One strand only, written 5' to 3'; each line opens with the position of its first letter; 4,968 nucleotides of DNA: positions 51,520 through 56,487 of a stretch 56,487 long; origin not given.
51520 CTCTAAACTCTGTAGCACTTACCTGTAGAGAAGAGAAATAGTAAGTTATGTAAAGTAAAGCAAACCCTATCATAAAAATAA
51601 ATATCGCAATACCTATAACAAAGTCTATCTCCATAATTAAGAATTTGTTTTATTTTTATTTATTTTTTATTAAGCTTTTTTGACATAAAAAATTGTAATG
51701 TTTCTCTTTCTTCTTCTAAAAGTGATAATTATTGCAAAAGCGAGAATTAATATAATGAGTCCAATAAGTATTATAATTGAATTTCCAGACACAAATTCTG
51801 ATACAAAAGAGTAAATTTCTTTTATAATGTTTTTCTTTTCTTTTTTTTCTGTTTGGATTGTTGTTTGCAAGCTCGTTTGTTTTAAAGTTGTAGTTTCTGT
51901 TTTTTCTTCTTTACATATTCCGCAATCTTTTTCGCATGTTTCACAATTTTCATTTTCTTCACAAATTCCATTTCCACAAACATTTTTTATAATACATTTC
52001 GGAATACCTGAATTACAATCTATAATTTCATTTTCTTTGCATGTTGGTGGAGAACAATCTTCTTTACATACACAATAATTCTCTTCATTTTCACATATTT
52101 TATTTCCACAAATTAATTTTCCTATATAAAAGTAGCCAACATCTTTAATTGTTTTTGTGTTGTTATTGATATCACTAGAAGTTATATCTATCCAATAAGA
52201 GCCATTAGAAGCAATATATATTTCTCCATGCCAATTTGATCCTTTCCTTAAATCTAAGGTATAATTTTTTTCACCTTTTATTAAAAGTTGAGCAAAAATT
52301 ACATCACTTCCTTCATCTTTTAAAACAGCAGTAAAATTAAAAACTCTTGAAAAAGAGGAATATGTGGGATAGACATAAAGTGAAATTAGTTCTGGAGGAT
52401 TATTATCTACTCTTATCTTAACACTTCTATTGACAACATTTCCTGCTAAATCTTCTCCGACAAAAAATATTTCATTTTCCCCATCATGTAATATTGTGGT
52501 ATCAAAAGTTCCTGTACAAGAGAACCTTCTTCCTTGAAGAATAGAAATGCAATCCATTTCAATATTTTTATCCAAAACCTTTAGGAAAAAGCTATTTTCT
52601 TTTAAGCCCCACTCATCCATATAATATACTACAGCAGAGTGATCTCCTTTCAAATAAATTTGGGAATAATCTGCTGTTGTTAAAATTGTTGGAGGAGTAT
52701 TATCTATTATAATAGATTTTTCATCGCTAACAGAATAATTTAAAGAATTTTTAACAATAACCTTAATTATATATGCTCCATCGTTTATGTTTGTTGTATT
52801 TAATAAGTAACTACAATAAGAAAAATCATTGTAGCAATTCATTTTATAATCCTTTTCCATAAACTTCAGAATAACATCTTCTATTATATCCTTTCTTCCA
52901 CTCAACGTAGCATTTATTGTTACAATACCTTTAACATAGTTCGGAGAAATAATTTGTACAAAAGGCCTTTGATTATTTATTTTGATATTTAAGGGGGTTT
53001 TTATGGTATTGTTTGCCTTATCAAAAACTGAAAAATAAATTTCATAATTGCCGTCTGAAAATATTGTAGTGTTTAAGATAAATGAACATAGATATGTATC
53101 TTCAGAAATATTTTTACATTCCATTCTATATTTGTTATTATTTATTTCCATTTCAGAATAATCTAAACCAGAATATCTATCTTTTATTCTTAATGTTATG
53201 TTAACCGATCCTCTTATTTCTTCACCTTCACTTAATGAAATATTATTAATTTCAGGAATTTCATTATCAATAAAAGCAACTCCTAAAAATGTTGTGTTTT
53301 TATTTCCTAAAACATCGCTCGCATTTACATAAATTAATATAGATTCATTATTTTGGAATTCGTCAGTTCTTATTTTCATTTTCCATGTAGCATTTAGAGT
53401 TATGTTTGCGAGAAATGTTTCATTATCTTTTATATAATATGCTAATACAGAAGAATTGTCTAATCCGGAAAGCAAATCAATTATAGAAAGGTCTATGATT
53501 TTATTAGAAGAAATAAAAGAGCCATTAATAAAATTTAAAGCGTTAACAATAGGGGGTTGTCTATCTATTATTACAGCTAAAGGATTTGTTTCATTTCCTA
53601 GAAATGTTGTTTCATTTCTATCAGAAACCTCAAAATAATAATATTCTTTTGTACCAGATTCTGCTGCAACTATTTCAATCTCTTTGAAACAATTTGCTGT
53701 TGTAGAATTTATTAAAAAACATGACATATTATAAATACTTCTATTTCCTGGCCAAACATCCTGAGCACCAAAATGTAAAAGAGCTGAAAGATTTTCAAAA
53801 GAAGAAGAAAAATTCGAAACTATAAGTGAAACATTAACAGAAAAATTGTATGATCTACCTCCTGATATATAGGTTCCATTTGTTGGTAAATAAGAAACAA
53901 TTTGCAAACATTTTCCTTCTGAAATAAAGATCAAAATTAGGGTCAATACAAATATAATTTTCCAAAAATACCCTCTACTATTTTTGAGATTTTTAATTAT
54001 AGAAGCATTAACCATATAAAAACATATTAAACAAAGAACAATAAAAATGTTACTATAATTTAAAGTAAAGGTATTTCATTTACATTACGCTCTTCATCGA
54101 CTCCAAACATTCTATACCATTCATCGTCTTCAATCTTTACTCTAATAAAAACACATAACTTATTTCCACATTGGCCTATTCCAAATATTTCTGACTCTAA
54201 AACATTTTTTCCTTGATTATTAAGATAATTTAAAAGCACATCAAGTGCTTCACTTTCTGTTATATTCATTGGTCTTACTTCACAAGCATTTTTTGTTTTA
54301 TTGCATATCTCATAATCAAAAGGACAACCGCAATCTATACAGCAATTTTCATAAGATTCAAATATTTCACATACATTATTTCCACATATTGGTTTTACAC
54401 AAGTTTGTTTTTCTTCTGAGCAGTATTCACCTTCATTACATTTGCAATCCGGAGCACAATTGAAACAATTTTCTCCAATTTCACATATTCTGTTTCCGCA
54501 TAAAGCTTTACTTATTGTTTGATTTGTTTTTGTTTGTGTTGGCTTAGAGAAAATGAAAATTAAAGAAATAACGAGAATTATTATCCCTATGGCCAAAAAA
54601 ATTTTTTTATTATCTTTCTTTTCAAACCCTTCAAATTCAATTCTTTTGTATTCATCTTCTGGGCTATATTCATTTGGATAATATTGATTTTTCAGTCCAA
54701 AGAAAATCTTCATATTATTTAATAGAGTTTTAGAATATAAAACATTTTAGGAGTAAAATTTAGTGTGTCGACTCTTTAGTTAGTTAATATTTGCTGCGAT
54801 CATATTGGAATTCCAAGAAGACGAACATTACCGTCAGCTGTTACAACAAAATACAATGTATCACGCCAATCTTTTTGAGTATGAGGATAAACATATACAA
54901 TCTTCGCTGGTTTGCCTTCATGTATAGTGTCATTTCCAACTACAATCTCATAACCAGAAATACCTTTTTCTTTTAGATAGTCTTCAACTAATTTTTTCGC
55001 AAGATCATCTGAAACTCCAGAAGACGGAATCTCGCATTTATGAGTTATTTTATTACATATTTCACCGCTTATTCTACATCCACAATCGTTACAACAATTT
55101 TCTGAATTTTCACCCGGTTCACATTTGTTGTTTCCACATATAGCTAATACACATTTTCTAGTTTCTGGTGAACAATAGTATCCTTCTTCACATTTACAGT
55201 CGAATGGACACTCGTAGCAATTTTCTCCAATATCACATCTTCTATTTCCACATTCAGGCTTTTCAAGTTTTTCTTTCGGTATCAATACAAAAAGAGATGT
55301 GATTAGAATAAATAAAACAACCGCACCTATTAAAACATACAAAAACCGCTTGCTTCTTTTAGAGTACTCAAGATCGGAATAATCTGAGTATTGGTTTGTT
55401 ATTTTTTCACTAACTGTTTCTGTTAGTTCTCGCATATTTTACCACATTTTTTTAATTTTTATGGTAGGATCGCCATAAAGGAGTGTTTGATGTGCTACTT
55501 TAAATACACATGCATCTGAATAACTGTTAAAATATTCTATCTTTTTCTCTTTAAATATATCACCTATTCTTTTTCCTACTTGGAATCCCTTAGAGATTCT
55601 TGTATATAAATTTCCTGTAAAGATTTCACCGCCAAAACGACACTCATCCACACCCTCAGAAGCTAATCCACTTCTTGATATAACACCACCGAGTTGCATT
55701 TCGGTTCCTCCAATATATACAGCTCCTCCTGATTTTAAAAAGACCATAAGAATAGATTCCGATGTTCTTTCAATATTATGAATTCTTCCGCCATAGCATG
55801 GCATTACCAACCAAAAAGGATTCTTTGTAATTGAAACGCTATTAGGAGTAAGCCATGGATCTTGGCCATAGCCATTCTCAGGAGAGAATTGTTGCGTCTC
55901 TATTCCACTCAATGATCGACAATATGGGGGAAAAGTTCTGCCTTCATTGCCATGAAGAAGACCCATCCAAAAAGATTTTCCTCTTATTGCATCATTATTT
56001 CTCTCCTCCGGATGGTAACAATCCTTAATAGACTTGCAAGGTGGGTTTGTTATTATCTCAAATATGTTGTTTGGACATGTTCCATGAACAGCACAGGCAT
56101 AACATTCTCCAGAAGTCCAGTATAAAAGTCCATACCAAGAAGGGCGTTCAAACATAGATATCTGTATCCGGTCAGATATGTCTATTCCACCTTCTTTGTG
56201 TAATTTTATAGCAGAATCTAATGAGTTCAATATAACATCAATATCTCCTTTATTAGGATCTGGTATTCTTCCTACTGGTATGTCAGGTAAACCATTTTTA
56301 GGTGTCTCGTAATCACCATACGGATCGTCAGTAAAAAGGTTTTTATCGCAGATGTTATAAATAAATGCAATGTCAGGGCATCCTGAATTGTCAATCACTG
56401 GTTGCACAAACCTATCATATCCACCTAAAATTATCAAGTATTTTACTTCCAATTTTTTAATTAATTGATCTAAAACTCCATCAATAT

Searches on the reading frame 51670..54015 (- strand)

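Call 29: search_protein_families(library=pfam, max_evalue=0.00001, proteins=[window:51670-54015:-])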
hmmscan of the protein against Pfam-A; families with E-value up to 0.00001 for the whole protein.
window:51670-54015:- (781 aa): 1 family
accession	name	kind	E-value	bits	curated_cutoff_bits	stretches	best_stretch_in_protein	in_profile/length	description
PF19077.6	Big_13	-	7.4e-06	26.8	27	0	504-538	66-102/102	Bacterial Ig-like domain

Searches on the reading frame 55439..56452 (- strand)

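Call 29: search_protein_families(library=pfam, max_evalue=0.00001, proteins=[window:55439-56452:-])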
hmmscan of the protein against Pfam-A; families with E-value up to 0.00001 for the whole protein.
window:55439-56452:- (337 aa): 1 family
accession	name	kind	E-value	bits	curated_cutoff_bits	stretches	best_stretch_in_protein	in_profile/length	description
PF01364.23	Peptidase_C25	-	2.9e-10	40.4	23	1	198-332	246-373/374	Peptidase family C25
